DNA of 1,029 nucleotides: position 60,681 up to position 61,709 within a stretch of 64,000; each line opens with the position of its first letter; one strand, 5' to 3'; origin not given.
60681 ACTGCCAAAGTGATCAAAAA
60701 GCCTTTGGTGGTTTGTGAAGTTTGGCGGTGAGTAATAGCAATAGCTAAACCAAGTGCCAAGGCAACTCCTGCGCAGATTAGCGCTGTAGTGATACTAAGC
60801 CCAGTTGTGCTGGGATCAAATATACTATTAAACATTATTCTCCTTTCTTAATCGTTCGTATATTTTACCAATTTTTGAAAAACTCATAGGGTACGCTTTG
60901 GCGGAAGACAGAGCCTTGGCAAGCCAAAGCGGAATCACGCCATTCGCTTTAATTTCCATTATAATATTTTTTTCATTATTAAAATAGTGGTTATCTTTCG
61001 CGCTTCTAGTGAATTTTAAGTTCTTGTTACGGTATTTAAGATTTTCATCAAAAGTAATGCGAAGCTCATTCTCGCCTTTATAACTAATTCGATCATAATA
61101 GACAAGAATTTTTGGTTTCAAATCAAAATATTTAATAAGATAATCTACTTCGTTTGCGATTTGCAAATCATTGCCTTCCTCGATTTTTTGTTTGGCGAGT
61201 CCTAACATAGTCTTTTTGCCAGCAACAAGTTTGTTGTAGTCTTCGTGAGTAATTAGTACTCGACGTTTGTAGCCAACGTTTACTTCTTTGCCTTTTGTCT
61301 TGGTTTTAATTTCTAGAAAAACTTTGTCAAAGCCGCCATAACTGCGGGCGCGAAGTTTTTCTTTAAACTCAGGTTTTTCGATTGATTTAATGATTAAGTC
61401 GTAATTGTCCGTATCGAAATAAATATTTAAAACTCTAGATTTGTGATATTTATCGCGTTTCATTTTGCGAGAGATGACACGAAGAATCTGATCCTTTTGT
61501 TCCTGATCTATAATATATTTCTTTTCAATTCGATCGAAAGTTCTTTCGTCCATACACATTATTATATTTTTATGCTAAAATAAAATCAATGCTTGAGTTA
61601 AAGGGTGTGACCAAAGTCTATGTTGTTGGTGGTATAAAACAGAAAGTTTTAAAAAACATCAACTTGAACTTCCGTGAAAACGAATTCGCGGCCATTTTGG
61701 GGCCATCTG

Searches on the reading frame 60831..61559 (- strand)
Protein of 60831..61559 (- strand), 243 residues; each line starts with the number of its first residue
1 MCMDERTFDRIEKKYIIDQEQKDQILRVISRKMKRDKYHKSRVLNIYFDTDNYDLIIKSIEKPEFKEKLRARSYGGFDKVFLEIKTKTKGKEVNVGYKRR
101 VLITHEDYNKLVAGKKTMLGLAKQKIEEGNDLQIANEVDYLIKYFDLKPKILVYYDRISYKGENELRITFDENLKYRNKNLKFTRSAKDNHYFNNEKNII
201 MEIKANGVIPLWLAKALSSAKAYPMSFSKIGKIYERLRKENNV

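Call 64: search_protein_families(library=pfam, proteins=[window:60831-61559:-], max_evalue=0.1)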
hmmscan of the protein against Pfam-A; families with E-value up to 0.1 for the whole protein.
window:60831-61559:- (243 aa): 1 family
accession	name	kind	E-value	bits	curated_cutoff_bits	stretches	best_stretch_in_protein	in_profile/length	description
PF09359.15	VTC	-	5e-36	124.9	23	1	10-229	2-226/235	VTC domain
